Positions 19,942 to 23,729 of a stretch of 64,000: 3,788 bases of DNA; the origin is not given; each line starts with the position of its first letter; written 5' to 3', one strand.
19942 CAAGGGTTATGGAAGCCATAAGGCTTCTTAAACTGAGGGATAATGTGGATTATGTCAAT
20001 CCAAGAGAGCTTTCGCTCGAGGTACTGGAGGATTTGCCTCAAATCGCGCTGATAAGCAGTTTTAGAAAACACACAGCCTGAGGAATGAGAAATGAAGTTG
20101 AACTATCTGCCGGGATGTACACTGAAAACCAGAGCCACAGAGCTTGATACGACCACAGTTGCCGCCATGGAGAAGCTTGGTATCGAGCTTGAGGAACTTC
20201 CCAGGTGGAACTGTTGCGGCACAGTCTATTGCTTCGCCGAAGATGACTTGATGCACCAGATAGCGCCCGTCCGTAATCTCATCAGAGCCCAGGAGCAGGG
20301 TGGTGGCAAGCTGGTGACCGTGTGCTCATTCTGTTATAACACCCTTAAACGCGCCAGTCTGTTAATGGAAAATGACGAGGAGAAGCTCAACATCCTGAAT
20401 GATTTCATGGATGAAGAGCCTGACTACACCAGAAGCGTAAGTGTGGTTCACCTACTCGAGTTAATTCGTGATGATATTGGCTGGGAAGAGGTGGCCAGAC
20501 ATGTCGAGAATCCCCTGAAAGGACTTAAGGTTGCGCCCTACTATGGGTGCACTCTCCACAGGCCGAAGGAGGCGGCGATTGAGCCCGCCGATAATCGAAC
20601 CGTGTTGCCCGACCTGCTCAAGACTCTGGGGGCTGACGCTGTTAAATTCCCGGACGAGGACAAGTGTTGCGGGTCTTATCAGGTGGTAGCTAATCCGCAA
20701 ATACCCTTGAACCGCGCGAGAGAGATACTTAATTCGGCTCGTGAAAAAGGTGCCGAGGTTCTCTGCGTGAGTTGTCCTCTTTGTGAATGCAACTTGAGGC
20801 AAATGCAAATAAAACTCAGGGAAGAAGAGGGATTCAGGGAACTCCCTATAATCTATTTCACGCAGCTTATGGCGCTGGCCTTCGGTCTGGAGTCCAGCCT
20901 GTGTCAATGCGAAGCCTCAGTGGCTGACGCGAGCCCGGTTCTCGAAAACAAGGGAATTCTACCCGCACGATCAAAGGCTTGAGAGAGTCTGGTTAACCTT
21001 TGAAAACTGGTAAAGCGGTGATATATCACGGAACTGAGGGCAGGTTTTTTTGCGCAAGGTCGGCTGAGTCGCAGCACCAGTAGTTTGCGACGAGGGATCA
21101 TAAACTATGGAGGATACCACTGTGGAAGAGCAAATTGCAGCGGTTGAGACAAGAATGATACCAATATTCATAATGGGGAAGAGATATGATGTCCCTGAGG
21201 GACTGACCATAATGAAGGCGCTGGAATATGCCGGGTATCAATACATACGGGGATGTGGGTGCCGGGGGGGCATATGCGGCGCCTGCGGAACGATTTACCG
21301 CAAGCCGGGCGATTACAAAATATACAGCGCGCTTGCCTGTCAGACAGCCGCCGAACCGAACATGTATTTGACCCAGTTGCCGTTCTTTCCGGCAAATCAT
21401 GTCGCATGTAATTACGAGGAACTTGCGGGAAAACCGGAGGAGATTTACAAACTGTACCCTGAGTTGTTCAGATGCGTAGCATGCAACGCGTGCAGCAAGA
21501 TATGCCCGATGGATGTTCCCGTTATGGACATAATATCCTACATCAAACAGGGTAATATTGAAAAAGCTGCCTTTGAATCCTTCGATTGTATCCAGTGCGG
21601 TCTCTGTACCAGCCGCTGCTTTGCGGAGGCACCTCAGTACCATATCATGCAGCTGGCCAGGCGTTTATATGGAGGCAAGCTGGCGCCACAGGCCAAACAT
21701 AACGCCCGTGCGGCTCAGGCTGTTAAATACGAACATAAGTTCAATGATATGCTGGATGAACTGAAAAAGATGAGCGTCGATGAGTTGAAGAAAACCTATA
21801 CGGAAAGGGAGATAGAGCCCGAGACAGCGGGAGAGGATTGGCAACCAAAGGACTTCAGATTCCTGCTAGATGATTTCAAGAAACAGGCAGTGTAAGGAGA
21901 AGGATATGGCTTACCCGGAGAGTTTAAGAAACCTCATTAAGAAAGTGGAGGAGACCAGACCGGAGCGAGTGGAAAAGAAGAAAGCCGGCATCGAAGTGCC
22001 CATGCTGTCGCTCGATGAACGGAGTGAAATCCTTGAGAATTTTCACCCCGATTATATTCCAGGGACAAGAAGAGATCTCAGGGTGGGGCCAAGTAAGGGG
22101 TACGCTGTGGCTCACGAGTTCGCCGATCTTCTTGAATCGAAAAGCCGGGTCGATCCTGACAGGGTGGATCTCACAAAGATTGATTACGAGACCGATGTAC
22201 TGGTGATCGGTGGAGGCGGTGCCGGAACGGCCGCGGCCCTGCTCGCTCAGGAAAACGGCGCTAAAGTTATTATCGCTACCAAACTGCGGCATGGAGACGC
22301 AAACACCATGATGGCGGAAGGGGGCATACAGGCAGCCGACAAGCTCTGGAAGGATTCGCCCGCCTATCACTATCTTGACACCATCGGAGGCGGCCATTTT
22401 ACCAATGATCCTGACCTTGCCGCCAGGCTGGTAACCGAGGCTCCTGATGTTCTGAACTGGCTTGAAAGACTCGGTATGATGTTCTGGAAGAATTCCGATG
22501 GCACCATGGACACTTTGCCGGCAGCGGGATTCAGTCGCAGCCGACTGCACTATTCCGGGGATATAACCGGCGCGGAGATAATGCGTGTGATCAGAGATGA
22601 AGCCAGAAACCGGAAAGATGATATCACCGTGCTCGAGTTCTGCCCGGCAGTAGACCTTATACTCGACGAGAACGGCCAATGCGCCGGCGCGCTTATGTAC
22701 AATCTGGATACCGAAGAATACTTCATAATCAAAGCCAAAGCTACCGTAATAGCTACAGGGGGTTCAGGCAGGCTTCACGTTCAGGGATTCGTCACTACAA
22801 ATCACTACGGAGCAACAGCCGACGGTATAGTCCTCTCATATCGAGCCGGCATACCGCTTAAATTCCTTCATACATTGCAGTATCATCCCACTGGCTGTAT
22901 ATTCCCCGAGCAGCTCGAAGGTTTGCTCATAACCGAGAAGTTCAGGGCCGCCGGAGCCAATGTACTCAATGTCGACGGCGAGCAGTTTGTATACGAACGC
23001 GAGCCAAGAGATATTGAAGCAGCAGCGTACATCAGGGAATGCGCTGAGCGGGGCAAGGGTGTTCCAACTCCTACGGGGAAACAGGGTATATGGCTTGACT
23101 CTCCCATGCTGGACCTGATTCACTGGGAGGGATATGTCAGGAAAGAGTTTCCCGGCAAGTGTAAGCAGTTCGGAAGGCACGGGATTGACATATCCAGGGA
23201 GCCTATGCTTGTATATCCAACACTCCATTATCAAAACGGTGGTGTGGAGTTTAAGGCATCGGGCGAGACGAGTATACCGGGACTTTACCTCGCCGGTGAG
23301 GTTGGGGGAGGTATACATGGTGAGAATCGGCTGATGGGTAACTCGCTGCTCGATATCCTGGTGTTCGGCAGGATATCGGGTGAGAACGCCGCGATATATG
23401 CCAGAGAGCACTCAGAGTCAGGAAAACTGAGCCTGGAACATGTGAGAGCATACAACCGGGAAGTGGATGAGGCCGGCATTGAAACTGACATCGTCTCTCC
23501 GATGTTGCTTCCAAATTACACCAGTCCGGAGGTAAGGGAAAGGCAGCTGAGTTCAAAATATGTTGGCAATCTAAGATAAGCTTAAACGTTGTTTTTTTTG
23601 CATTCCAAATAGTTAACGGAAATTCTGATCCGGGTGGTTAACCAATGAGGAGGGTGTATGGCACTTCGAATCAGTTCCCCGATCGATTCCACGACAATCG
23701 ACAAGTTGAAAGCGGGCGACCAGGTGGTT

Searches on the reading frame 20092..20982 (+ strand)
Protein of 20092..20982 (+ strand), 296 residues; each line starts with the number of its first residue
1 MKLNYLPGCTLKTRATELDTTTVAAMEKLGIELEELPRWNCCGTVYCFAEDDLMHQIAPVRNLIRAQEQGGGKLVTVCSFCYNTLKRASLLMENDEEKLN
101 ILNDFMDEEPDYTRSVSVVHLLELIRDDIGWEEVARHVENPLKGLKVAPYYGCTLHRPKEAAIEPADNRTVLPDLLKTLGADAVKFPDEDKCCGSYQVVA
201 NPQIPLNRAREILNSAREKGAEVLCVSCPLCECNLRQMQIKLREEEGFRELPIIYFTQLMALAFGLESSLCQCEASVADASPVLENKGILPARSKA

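Call 61: search_protein_families(library=pfam, proteins=[window:20092-20982:+], max_evalue=0.0001)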
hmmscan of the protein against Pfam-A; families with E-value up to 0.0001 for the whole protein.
window:20092-20982:+ (296 aa): 1 family
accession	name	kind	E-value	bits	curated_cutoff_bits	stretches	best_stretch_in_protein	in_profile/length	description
PF02754.22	CCG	-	2.5e-20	72.8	20.6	2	4-86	2-85/85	Cysteine-rich domain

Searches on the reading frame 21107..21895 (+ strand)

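Call 61: search_protein_families(library=pfam, proteins=[window:21107-21895:+], max_evalue=0.0001)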
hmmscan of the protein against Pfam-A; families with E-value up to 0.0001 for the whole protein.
window:21107-21895:+ (262 aa): 5 families
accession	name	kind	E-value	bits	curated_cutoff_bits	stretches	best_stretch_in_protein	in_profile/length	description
PF13187.11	Fer4_9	-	2.2e-07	31.3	27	1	122-171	1-47/52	4Fe-4S dicluster domain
PF12838.12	Fer4_7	-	6.6e-07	30.1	27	1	122-173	1-50/52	4Fe-4S dicluster domain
PF13237.11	Fer4_10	-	2e-06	28.1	25.5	1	120-171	6-52/53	4Fe-4S dicluster domain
PF13183.11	Fer4_8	-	7.1e-06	26.9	27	0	160-184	4-25/68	4Fe-4S dicluster domain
PF14697.11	Fer4_21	-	8.6e-06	26.2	35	0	99-136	16-55/59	4Fe-4S dicluster domain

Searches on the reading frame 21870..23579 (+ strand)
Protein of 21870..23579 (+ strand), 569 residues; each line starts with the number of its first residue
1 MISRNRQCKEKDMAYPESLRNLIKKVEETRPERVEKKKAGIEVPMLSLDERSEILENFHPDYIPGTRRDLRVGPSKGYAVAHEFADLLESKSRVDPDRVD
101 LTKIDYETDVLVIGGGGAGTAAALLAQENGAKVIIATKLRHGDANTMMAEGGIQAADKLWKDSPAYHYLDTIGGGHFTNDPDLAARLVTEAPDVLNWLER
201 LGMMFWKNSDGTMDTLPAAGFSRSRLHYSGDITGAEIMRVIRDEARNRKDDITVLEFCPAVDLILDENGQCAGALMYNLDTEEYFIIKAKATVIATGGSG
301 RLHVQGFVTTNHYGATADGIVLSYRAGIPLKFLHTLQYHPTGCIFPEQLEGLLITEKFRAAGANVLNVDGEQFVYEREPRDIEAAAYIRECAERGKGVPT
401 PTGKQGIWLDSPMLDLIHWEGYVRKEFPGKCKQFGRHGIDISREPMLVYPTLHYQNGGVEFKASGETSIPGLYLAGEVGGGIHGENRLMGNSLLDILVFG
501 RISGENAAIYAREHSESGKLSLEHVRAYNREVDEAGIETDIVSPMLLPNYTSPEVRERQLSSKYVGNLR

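Call 61: search_protein_families(library=pfam, proteins=[window:21870-23579:+], max_evalue=0.0001)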
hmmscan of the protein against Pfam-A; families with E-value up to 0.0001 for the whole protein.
window:21870-23579:+ (569 aa): 5 families
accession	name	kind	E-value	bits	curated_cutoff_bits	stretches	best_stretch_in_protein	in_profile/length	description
PF00890.30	FAD_binding_2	-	6.1e-70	236.9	20.4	1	109-493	1-414/414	FAD binding domain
PF07992.20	Pyr_redox_2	-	4e-09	36.7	26.1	1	109-309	2-121/291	Pyridine nucleotide-disulphide oxidoreductase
PF03486.20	HI0933_like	-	7.3e-06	26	50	0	109-149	2-42/244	HI0933-like protein Rossmann domain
PF01266.30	DAO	-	1.1e-05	25.6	27.9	0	109-203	1-80/353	FAD dependent oxidoreductase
PF12831.13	FAD_oxidored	-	1.9e-05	24.6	27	0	109-137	1-29/416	FAD dependent oxidoreductase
